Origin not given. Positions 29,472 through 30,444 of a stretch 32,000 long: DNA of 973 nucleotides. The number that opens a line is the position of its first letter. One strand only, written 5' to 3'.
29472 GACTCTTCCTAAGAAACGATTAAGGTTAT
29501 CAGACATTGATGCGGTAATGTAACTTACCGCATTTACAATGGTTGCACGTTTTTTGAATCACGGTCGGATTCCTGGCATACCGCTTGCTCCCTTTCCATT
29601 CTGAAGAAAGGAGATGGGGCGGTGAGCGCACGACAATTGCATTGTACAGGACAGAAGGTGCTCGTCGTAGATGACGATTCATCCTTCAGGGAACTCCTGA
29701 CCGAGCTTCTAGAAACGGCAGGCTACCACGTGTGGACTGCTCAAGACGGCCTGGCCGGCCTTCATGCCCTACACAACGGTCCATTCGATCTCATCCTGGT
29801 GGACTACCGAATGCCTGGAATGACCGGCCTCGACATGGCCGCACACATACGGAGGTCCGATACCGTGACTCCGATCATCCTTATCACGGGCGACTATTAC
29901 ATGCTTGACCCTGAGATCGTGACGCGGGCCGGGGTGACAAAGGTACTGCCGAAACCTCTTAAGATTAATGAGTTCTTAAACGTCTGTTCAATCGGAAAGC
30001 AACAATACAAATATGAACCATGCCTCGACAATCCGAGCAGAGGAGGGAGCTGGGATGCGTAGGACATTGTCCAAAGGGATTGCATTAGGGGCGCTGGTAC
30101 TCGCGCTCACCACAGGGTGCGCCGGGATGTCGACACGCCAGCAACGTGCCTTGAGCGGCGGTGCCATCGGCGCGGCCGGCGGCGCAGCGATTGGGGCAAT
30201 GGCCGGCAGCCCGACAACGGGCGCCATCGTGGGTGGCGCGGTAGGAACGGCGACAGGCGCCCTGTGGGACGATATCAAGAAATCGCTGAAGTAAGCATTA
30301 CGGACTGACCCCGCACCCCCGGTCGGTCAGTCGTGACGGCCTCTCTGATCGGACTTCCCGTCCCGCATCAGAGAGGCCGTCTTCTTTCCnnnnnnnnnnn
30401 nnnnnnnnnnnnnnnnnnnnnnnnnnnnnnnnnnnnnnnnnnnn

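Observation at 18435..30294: Dense sigma-54 control region: three activators, two kinases and three candidate -24/-12 promoters within 12 kb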

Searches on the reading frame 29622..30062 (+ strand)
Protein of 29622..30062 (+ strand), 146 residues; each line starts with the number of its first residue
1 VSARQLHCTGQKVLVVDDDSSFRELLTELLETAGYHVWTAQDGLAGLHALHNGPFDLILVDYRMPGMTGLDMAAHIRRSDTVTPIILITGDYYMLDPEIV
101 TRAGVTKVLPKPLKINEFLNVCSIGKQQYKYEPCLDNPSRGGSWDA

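Call 7: search_protein_families(library=pfam, proteins=[window:29622-30062:+])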
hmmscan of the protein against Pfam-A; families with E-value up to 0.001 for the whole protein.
window:29622-30062:+ (146 aa): 1 family
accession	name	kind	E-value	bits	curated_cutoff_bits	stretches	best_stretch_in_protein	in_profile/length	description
PF00072.30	Response_reg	-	2e-25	89.6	30.2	1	13-120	1-108/111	Response regulator receiver domain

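Call 39: find_homologous_proteins(query=window:29622-30059:+, max_evalue=1e-25)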
Query window:29622-30059:+ (146 aa): 70 proteins with E <= 1e-25 among 122 candidates.
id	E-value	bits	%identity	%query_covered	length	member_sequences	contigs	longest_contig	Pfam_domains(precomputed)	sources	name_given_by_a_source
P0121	8.2e-69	248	93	86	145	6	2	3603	PF00072.31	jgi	jgi:CheY-like chemotaxis protein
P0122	1.2e-64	235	85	88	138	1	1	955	PF00072.31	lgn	-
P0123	5.0e-63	229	86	86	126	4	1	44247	PF00072.31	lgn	-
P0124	1.5e-62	228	85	84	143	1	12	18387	PF00072.31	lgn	-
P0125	1.2e-61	225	85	84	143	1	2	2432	PF00072.31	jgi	jgi:CheY-like chemotaxis protein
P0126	5.3e-61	223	79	89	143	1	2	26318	PF00072.31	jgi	jgi:two-component system, response regulator, stage 0 sporulation protein F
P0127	3.0e-59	217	78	89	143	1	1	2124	PF00072.31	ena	-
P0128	4.0e-59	217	78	89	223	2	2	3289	PF13441.13,PF13436.12,PF13488.12,PF00072.31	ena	-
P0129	1.1e-58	215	77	89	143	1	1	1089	PF00072.31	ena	-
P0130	2.3e-58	214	78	89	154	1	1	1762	PF00072.31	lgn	-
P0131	2.6e-58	214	75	94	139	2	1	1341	PF00072.31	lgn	-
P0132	1.3e-57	212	76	89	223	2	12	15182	PF13441.13,PF13436.12,PF13488.12,PF00072.31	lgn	-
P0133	1.7e-57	212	75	91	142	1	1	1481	PF00072.31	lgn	-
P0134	3.2e-57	211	80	88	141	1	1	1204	PF00072.31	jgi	jgi:CheY-like chemotaxis protein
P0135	9.0e-57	209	78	88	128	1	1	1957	PF00072.31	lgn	-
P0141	4.5e-56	207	78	88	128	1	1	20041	PF00072.31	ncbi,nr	ncbi:MAG: response regulator [candidate division NC10 bacterium]|nr:response regulator [candidate di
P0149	1.1e-53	199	72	88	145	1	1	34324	PF00072.31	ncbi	-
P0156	6.1e-52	194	68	90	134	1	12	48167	PF00072.31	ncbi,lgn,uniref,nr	ncbi:response regulator [Candidatus Methylomirabilis sp.]|uniref:Response regulator n=1 Tax=Candidat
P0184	8.0e-40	154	62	86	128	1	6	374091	PF00072.31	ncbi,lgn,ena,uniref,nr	ncbi:response regulator [Candidatus Methylomirabilis limnetica]|uniref:Response regulator n=1 Tax=Ca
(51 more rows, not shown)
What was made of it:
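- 29622..30062 (+): Single-domain response regulator (receiver only). Pfam hit (call 7); orthologues (call 39).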

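Call 40: find_encoding_contigs(protein=P0123, flank=6000, max_places=1)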
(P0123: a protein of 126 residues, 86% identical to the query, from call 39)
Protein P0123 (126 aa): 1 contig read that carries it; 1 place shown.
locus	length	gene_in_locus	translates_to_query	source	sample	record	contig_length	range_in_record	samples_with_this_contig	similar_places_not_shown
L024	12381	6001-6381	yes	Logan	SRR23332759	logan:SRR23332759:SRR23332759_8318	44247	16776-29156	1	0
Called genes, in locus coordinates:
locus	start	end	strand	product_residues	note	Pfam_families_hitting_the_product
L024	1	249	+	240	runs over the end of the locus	PF01209:Ubie_methyltran (weak), PF08241:Methyltransf_11, PF13649:Methyltransf_25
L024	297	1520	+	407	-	PF01494:FAD_binding_3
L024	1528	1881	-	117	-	PF13473:Cupredoxin_1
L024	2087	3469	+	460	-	PF00072:Response_reg, PF00158:Sigma54_activat, PF01078:Mg_chelatase (faint), PF14532:Sigma54_activ_2, PF07728:AAA_5 (weak), PF25601:AAA_lid_14, PF02954:HTH_8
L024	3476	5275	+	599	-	PF17203:sCache_3_2 (weak), PF00672:HAMP (weak), PF00989:PAS (faint), PF08448:PAS_4 (faint), PF00512:HisKA, PF02518:HATPase_c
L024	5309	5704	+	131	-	-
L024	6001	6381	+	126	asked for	PF00072:Response_reg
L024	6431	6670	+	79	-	PF13441:Gly-zipper_YMGG, PF13436:Gly-zipper_OmpA, PF13488:Gly-zipper_Omp (weak)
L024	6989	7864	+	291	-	PF12974:Phosphonate-bd, PF09084:NMT1 (weak)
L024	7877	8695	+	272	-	PF00005:ABC_tran, PF13304:AAA_21 (faint)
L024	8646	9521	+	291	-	PF00528:BPD_transp_1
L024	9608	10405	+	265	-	PF00528:BPD_transp_1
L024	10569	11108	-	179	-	PF03473:MOSC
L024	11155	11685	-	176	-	-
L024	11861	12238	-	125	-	-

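Call 41: find_encoding_contigs(protein=P0126, flank=6000, max_places=1)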
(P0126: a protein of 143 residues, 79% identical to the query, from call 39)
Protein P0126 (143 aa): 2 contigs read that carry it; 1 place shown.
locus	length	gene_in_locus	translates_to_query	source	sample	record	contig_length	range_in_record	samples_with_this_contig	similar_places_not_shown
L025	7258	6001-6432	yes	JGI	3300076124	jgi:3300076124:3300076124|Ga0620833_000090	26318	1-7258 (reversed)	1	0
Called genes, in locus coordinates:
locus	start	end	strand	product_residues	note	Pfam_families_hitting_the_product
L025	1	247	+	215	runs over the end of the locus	PF04264:YceI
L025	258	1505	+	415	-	PF01266:DAO (faint), PF01494:FAD_binding_3, PF13450:NAD_binding_8 (faint)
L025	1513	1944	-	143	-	PF13473:Cupredoxin_1 (weak)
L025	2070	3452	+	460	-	PF00072:Response_reg, PF00158:Sigma54_activat, PF01078:Mg_chelatase (faint), PF14532:Sigma54_activ_2, PF07728:AAA_5 (weak), PF25601:AAA_lid_14, PF02954:HTH_8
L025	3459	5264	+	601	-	PF17203:sCache_3_2, PF00672:HAMP, PF00989:PAS (weak), PF00512:HisKA, PF02518:HATPase_c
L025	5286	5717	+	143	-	-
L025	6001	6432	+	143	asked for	PF00072:Response_reg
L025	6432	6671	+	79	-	PF13441:Gly-zipper_YMGG, PF13436:Gly-zipper_OmpA, PF13488:Gly-zipper_Omp (weak)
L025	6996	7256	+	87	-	?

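Call 42: find_encoding_contigs(protein=P0149, flank=6000, max_places=1)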
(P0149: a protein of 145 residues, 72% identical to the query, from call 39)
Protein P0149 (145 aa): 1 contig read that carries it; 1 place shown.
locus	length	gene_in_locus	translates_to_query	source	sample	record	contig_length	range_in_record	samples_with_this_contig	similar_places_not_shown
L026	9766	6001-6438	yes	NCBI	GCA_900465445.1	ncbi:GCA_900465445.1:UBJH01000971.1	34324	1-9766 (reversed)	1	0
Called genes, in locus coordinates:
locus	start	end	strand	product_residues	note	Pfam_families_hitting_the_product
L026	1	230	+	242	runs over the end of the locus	PF01209:Ubie_methyltran (weak), PF08241:Methyltransf_11, PF13649:Methyltransf_25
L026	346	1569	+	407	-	PF01266:DAO (faint), PF01494:FAD_binding_3, PF13450:NAD_binding_8 (faint)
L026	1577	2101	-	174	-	PF13473:Cupredoxin_1 (weak)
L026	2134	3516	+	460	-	PF00072:Response_reg, PF00158:Sigma54_activat, PF01078:Mg_chelatase (faint), PF14532:Sigma54_activ_2, PF07728:AAA_5 (weak), PF25601:AAA_lid_14, PF02954:HTH_8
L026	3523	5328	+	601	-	PF17203:sCache_3_2 (weak), PF00672:HAMP, PF00512:HisKA, PF02518:HATPase_c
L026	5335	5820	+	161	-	-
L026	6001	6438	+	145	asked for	PF00072:Response_reg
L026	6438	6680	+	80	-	PF13441:Gly-zipper_YMGG, PF13436:Gly-zipper_OmpA, PF13488:Gly-zipper_Omp (weak)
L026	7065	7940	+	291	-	PF12974:Phosphonate-bd, PF09084:NMT1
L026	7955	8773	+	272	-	PF00005:ABC_tran, PF13304:AAA_21 (faint)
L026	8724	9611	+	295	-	PF00528:BPD_transp_1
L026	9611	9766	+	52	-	?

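Call 43: find_encoding_contigs(protein=P0156, flank=6000, max_places=1)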
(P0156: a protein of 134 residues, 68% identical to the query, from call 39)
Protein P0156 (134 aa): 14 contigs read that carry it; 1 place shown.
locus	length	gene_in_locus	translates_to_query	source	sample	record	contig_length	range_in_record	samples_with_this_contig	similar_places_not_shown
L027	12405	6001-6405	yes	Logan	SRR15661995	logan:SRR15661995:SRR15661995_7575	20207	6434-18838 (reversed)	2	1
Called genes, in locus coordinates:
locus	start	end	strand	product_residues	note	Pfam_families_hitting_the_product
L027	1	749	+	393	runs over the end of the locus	PF00155:Aminotran_1_2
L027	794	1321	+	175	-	PF01288:HPPK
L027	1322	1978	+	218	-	PF13191:AAA_16 (weak), PF01712:dNK, PF02223:Thymidylate_kin, PF13238:AAA_18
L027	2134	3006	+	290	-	PF02548:Pantoate_transf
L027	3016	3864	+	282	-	PF02569:Pantoate_ligase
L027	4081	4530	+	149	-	PF02381:MraZ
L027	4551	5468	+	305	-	PF01795:Methyltransf_5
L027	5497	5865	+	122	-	-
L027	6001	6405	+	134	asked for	PF00072:Response_reg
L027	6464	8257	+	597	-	PF03717:PBP_dimer, PF00905:Transpeptidase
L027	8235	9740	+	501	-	PF01225:Mur_ligase, PF08245:Mur_ligase_M, PF02875:Mur_ligase_C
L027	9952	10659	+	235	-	PF00561:Abhydrolase_1, PF06342:DUF1057 (weak), PF06821:Ser_hydrolase (faint), PF12146:Hydrolase_4, PF12697:Abhydrolase_6, PF00561:Abhydrolase_1 (weak)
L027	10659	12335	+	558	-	PF08245:Mur_ligase_M, PF02875:Mur_ligase_C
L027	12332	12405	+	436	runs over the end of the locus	PF01820:Dala_Dala_lig_N, PF02786:CPSase_L_D2, PF02222:ATP-grasp (faint), PF07478:Dala_Dala_lig_C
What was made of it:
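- Tried and rejected: I excluded it from the P3 comparison (call 43).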

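Call 46: find_encoding_contigs(protein=P0141, flank=6000, max_places=1)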
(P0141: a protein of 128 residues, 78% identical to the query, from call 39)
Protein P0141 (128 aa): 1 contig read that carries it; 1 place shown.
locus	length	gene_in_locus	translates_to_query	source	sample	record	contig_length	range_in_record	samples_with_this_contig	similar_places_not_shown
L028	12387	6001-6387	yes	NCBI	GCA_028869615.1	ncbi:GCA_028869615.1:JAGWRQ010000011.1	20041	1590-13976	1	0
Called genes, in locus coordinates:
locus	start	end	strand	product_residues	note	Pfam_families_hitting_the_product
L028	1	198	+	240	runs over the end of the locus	PF01209:Ubie_methyltran (weak), PF08241:Methyltransf_11, PF13649:Methyltransf_25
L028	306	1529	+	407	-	PF01494:FAD_binding_3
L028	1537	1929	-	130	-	PF13473:Cupredoxin_1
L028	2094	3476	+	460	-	PF00072:Response_reg, PF00158:Sigma54_activat, PF01078:Mg_chelatase (faint), PF14532:Sigma54_activ_2, PF07728:AAA_5 (weak), PF25601:AAA_lid_14, PF02954:HTH_8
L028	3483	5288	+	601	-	PF17203:sCache_3_2 (weak), PF00672:HAMP, PF08448:PAS_4 (faint), PF00512:HisKA, PF02518:HATPase_c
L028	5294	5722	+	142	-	-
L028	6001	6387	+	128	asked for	PF00072:Response_reg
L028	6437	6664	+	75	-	PF13441:Gly-zipper_YMGG, PF13436:Gly-zipper_OmpA (weak), PF13488:Gly-zipper_Omp (weak)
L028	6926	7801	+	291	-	PF12974:Phosphonate-bd, PF09084:NMT1 (weak)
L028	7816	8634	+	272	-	PF00005:ABC_tran, PF13304:AAA_21 (faint)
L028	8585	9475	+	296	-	PF00528:BPD_transp_1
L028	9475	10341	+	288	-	PF00528:BPD_transp_1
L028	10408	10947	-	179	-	PF03473:MOSC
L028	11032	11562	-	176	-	-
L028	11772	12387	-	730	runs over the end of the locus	PF22085:NorB_cytochrome_c-like, PF00115:COX1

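Call 47: find_encoding_contigs(protein=P0184, flank=6000, max_places=1)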
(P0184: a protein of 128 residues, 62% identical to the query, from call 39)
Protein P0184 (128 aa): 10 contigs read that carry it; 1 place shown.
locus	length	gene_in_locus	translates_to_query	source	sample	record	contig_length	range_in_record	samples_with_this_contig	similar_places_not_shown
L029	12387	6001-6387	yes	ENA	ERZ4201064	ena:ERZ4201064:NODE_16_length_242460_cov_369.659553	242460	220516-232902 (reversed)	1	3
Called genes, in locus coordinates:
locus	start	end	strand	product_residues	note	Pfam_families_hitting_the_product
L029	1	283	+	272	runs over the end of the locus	PF01061:ABC2_membrane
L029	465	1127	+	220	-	PF00005:ABC_tran, PF13304:AAA_21 (faint)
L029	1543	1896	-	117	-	PF13473:Cupredoxin_1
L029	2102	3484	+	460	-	PF00072:Response_reg, PF00158:Sigma54_activat, PF14532:Sigma54_activ_2, PF07728:AAA_5 (weak), PF25601:AAA_lid_14, PF02954:HTH_8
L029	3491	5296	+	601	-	PF17203:sCache_3_2 (weak), PF00672:HAMP, PF00512:HisKA, PF02518:HATPase_c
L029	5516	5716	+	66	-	-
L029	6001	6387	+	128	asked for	PF00072:Response_reg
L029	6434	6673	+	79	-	PF13441:Gly-zipper_YMGG, PF13436:Gly-zipper_OmpA (weak), PF13488:Gly-zipper_Omp (weak)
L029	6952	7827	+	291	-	PF12974:Phosphonate-bd, PF09084:NMT1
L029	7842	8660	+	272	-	PF00005:ABC_tran, PF13304:AAA_21 (faint)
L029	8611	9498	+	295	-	PF00528:BPD_transp_1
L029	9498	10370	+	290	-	PF00528:BPD_transp_1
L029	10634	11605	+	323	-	PF10017:Methyltransf_33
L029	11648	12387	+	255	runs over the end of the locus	PF00005:ABC_tran, PF13304:AAA_21 (faint)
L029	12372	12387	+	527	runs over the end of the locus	PF00528:BPD_transp_1, PF04069:OpuAC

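Call 48: find_encoding_contigs(protein=P0132, flank=6000, max_places=1)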
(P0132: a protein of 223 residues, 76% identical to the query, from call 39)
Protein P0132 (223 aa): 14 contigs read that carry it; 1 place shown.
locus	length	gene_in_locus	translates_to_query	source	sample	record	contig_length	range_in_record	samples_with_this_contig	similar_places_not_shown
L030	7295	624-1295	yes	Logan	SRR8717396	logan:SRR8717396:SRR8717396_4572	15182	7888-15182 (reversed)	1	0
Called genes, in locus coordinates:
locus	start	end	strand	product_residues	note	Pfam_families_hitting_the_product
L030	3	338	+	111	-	?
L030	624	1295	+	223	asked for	PF00072:Response_reg, PF13441:Gly-zipper_YMGG, PF13436:Gly-zipper_OmpA (weak), PF13488:Gly-zipper_Omp (faint)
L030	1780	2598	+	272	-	PF00005:ABC_tran, PF13304:AAA_21 (faint)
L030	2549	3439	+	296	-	PF00528:BPD_transp_1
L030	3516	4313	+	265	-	PF00528:BPD_transp_1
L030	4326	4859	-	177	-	-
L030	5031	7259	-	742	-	PF22085:NorB_cytochrome_c-like, PF00115:COX1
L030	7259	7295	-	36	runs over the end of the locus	-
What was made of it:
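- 30055..30294 (+): Glycine-zipper lipoprotein (79 aa from ATG 30055; lipobox-like LTTGC), overlapping the receiver gene's stop. Orthologues are 75-80 aa, and in some relatives the gene is fused to the receiver as a 223-aa protein (calls 39-42, 48).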

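Call 84: search_protein_families(library=ncbifam, proteins=[window:29622-30062:+], max_evalue=0.00001)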
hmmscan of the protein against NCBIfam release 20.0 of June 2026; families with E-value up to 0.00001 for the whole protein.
window:29622-30062:+ (146 aa): 84 families (the best 25 are shown)
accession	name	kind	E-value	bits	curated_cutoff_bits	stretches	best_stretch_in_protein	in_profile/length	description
NF007969.0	PRK10693.1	equivalog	1.6e-21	76.7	329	1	9-114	6-111/337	two-component system response regulator RssB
NF008099.0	PRK10841.1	equivalog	6e-19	67.3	920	1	12-121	826-935/949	two-component system sensor histidine kinase RcsC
NF045505.1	RR_RssB_Pseudo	equivalog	1.1e-17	64.2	700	1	10-114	5-109/394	two-component system response regulator RssB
NF046022.1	RespRegCpdRBruc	equivalog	2.1e-17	63.2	180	1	12-118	3-109/120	cell cycle two-component system response regulator CpdR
NF008469.0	PRK11361.1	equivalog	1e-16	60.7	714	1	11-117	5-111/461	acetoacetate metabolism transcriptional regulator AtoC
NF041733.1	resp_reg_CseB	equivalog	1.9e-16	60.1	350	1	12-114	2-103/228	two-component system response regulator CseB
TIGR01818.1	ntrC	equivalog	3.7e-16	59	558.6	1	13-124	1-112/463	nitrogen regulation protein NR(I)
NF011695.0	PRK15115.1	equivalog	4.1e-16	58.8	763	1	11-118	7-114/445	two-component system response regulator GlrR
NF040689.1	MtrAB_MtrA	equivalog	6.2e-16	58.4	300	1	13-119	1-106/219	MtrAB system response regulator MtrA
NF006900.1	PRK09390.1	equivalog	6.7e-16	58.4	255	1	11-122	5-116/203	response regulator FixJ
NF007005.1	PRK09468.1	equivalog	1.1e-15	57.7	331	1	10-120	3-113/237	osmolarity response regulator transcription factor OmpR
NF008176.1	PRK10923.1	equivalog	2.2e-15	56.2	620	1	12-122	5-115/469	nitrogen regulation protein NR(I)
NF053512.1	nitric_RR_NosR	exception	4.1e-15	55.7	400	1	13-91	1-79/422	response regulator c-di-GMP phosphodiesterase, NosR family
NF008199.0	PRK10955.1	equivalog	4.9e-15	56.1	341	1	11-118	2-107/232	envelope stress response regulator transcription factor CpxR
NF011874.0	PRK15347.1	equivalog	1.7e-14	52.9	852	1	12-124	692-808/921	two component system sensor kinase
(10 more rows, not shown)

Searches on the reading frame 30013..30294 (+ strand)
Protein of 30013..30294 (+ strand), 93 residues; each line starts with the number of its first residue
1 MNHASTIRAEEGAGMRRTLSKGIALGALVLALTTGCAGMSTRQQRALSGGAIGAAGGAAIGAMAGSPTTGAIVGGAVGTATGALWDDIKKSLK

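Call 8: search_protein_families(library=pfam, proteins=[window:30013-30294:+])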
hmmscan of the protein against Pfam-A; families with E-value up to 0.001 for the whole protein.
window:30013-30294:+ (93 aa): 3 families
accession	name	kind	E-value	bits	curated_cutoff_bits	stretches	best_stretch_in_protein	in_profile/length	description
PF13441.11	Gly-zipper_YMGG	-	4.4e-09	36.3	28.9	1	44-85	1-42/45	YMGG-like Gly-zipper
PF13436.11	Gly-zipper_OmpA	-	1.2e-07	31.9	27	1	45-84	3-42/44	Glycine-zipper domain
PF13488.11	Gly-zipper_Omp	-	5.5e-05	23.4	25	1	49-85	2-38/46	Glycine zipper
